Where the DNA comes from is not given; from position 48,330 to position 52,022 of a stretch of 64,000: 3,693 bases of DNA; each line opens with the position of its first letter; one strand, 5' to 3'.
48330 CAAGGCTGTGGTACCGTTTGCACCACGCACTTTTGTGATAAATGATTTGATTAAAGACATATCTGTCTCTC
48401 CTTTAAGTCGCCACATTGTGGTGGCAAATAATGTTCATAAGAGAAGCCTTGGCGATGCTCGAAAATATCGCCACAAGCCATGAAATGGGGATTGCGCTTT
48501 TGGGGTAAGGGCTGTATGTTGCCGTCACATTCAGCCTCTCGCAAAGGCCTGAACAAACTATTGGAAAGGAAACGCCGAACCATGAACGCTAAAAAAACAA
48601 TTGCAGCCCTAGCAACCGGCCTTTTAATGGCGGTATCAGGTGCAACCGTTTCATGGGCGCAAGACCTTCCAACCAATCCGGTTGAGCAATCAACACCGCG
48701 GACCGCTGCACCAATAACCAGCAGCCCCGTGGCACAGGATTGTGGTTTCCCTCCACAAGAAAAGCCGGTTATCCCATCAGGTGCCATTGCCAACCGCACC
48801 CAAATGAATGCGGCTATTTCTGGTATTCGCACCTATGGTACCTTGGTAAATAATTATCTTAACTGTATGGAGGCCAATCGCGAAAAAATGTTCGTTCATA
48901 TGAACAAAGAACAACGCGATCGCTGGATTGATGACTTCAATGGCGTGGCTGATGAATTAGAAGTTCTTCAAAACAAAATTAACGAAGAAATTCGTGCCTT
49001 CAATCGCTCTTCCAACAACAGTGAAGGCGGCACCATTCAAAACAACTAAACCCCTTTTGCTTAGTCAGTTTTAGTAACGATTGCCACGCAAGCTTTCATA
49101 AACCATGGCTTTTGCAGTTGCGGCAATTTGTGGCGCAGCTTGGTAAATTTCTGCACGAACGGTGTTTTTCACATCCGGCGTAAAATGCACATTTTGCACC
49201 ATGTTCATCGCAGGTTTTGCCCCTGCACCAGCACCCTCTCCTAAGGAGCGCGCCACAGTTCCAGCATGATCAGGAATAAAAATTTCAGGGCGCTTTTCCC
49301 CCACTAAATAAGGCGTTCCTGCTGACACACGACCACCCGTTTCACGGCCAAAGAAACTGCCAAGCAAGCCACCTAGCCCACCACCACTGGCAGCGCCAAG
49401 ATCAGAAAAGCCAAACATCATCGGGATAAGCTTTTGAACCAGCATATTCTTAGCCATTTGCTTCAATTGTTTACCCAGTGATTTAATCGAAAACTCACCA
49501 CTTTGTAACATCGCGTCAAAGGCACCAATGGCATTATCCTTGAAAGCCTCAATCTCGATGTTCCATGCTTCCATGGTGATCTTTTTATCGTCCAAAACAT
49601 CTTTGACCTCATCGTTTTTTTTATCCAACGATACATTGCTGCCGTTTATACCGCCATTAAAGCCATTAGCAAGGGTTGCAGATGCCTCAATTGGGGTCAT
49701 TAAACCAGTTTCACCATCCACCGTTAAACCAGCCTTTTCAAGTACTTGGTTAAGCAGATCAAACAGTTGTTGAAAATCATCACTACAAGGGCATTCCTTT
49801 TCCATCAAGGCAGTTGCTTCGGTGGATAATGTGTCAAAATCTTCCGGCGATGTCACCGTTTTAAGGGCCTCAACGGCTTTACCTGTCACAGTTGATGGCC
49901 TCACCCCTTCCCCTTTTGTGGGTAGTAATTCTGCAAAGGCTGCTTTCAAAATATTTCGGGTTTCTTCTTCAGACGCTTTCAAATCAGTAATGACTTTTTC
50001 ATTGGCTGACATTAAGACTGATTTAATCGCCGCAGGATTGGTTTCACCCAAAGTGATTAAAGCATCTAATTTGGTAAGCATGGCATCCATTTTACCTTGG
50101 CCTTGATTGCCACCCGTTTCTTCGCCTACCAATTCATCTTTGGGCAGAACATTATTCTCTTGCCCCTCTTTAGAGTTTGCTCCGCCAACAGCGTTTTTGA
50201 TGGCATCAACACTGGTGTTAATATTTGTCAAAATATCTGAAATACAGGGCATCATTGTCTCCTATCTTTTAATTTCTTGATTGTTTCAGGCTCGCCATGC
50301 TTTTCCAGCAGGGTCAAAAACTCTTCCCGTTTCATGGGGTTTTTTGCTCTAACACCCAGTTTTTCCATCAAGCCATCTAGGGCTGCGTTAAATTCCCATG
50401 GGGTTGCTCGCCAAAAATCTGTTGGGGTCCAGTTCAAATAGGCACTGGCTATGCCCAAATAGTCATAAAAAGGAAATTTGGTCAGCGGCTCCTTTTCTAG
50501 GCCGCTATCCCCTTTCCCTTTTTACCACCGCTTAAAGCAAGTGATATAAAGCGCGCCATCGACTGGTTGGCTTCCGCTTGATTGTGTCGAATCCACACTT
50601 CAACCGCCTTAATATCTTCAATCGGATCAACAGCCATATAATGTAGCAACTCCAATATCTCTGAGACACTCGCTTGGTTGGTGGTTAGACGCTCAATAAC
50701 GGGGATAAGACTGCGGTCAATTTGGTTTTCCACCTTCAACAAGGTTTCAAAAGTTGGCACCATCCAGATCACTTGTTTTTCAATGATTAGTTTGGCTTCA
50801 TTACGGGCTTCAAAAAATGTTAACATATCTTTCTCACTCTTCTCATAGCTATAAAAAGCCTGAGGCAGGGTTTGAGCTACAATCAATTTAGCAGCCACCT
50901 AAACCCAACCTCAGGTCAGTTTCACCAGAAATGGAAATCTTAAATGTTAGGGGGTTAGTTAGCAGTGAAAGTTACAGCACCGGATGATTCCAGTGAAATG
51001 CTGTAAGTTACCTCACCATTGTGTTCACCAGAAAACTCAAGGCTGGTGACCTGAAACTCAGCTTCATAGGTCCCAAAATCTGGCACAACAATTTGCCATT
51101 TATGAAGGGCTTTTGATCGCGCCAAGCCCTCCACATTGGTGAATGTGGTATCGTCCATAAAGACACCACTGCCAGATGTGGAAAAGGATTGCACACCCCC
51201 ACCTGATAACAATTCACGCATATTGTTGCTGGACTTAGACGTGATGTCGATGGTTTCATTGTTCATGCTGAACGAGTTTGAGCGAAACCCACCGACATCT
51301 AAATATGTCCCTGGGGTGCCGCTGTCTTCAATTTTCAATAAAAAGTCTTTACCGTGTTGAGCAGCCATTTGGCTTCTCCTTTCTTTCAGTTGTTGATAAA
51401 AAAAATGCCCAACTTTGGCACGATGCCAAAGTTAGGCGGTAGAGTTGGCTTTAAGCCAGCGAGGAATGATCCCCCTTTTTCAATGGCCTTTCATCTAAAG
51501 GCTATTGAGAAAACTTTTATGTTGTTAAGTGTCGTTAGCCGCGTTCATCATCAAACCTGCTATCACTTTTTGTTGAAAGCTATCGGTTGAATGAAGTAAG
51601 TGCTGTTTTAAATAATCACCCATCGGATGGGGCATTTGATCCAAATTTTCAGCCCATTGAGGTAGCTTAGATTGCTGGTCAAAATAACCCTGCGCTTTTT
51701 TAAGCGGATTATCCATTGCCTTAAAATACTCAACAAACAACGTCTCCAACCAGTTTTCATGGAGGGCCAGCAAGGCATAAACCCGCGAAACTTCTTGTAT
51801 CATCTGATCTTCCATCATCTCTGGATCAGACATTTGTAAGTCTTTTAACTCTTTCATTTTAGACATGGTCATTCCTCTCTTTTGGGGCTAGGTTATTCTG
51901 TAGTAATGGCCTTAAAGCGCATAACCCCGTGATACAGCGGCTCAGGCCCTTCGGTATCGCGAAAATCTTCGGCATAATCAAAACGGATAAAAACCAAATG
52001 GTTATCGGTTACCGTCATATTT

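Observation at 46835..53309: Permuted and incomplete GTA/HK97-like head-tail cluster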

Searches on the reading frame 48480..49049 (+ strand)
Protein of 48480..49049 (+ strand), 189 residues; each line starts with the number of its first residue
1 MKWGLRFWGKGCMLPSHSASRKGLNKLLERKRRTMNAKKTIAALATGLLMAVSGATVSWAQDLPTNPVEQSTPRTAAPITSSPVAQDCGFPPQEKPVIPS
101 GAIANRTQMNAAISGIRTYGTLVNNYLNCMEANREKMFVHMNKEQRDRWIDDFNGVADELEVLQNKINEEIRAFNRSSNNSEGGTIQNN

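Call 4: search_protein_families(library=pfam, proteins=[window:48480-49049:+], max_evalue=0.1)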
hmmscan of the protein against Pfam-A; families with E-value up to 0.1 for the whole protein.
window:48480-49049:+ (189 aa): 1 family
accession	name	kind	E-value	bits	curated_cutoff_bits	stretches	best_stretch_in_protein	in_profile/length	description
PF14523.12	Syntaxin_2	-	0.059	13.8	26.5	1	132-180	66-113/134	Syntaxin-like protein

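Call 5: search_protein_families(library=phrogs, proteins=[window:48480-49049:+], max_evalue=0.01)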
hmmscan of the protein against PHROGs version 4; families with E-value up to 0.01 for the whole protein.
window:48480-49049:+ (189 aa): 0 families

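Call 53: search_protein_families(library=ncbifam, proteins=[window:48582-49049:+], max_evalue=0.01)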
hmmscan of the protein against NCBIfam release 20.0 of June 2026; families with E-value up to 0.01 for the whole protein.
window:48582-49049:+ (155 aa): 0 families

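Call 59: find_homologous_proteins(query=window:48582-49049:+, max_evalue=0.001)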
Query window:48582-49049:+ (155 aa): 3 proteins with E <= 0.001 among 33 candidates.
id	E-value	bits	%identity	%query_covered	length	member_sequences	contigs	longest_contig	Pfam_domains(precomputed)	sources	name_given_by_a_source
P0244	2.4e-97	340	100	100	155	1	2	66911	-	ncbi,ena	-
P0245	9.4e-79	280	82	99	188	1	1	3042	-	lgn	-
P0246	3.4e-48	181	63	87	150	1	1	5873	-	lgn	-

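Call 74: predict_structure(alignment_id=A2)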
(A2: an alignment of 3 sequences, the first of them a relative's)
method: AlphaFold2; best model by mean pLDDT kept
length: 155 residues; sequences in the alignment: 3
mean_pLDDT: 60.8   pTM: 0.47
mean pLDDT of the five models: 60.8, 59.5, 54.6, 54.0, 51.0
residues with pLDDT >= 90: 0; 70-90: 69; 50-70: 46; < 50: 40
segments of 3 or more residues with pLDDT < 50: 1-33, 150-155
pLDDT, mean of each block of 10 residues (from residue 1): 35 35 34 50 55 62 60 75 77 77 74 73 76 76 63 39
secondary structure, 60 per line:
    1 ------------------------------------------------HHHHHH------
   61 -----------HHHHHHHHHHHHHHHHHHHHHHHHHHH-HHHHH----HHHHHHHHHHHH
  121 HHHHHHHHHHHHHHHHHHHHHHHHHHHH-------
elements in order: H49-54 H72-98 H100-104 H109-148

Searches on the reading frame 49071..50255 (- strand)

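Call 4: search_protein_families(library=pfam, proteins=[window:49071-50255:-], max_evalue=0.1)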
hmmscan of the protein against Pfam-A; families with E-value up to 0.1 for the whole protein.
window:49071-50255:- (394 aa): 0 families

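Call 5: search_protein_families(library=phrogs, proteins=[window:49071-50255:-], max_evalue=0.01)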
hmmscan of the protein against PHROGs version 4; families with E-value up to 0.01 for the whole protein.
window:49071-50255:- (394 aa): 5 families
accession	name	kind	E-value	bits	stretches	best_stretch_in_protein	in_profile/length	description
phrog_30701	-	unknown function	5.3e-07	30.6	1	287-342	88-150/188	-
phrog_10574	-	tail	2.1e-06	27.8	1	252-383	483-624/640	tail length tape measure protein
phrog_1538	-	tail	0.00025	20.9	1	302-362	707-776/811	tail length tape measure protein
phrog_33680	-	unknown function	0.0041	16.3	1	301-334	629-662/726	-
phrog_8892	-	tail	0.0065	16.1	1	274-334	610-670/752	tail length tape measure protein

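Call 53: search_protein_families(library=ncbifam, proteins=[window:49071-50255:-], max_evalue=0.01)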
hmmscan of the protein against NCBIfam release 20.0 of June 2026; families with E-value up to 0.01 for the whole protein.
window:49071-50255:- (394 aa): 0 families

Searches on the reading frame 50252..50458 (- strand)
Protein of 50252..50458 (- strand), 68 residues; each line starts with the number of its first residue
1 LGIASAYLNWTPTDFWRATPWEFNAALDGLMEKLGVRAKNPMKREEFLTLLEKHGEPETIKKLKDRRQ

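Call 4: search_protein_families(library=pfam, proteins=[window:50252-50458:-], max_evalue=0.1)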
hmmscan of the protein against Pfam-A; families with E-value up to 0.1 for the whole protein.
window:50252-50458:- (68 aa): 1 family
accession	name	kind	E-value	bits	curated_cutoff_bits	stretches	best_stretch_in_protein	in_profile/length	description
PF09550.16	Phage_TAC_6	-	4e-07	30.8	23.4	1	1-54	7-55/58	Phage tail assembly chaperone protein, TAC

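Call 5: search_protein_families(library=phrogs, proteins=[window:50252-50458:-], max_evalue=0.01)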
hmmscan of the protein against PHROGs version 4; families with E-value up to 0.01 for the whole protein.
window:50252-50458:- (68 aa): 4 families
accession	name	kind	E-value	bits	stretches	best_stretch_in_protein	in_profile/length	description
phrog_30523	-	unknown function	8.4e-06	26.9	1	2-28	13-39/65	-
phrog_21156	-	unknown function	0.00013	23.4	1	8-57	2-49/63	-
phrog_7493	-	unknown function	0.0012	19.7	1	2-37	106-141/178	-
phrog_18467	-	unknown function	0.0056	17.9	1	11-55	4-49/50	-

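Call 53: search_protein_families(library=ncbifam, proteins=[window:50252-50458:-], max_evalue=0.01)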
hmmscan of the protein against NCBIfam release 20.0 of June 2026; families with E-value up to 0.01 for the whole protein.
window:50252-50458:- (68 aa): 1 family
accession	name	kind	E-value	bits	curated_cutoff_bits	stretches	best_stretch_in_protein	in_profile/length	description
TIGR02216.1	phage_TIGR02216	hypoth_equivalog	0.0011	19.2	56.1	1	7-29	14-37/58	rcc01693 family protein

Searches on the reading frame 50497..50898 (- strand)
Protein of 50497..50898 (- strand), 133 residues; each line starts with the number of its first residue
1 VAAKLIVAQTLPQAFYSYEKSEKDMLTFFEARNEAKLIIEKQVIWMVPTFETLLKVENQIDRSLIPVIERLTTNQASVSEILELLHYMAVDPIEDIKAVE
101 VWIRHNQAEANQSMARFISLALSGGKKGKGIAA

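Call 4: search_protein_families(library=pfam, proteins=[window:50497-50898:-], max_evalue=0.1)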
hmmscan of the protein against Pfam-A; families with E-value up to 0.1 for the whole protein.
window:50497-50898:- (133 aa): 1 family
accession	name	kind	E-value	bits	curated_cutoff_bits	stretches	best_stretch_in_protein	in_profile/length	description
PF11836.14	Phage_TAC_11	-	0.0011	19.4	27.8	1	33-86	2-55/96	Phage tail tube protein, GTA-gp10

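Call 5: search_protein_families(library=phrogs, proteins=[window:50497-50898:-], max_evalue=0.01)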
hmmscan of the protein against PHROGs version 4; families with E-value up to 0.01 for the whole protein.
window:50497-50898:- (133 aa): 0 families

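Call 53: search_protein_families(library=ncbifam, proteins=[window:50497-50898:-], max_evalue=0.01)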
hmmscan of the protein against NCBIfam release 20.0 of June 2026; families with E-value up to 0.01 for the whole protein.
window:50497-50898:- (133 aa): 0 families

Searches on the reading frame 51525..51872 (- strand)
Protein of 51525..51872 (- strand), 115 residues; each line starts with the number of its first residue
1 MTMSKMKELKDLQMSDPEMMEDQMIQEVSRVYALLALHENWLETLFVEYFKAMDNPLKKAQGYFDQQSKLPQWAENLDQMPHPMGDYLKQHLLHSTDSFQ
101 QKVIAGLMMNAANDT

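Call 4: search_protein_families(library=pfam, proteins=[window:51525-51872:-], max_evalue=0.1)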
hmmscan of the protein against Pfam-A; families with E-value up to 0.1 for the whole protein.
window:51525-51872:- (115 aa): 1 family
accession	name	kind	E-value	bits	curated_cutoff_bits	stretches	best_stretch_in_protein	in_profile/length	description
PF08693.15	SKG6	-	0.023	14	30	1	7-103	422-515/668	SKG6 family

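Call 5: search_protein_families(library=phrogs, proteins=[window:51525-51872:-], max_evalue=0.01)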
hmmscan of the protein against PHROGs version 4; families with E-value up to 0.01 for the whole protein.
window:51525-51872:- (115 aa): 0 families

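Call 53: search_protein_families(library=ncbifam, proteins=[window:51525-51872:-], max_evalue=0.01)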
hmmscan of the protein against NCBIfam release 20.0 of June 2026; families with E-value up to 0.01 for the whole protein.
window:51525-51872:- (115 aa): 0 families

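Call 66: search_protein_representatives(protein=window:51525-51872:-)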
Query: 115 residues. Proteins with E-value up to 0.001 (for the whole library): 1; up to 1e-10: 1; up to 1e-30: 1. The best 1 are listed.
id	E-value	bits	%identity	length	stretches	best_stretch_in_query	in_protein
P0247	4.8e-69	245.7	100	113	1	3-115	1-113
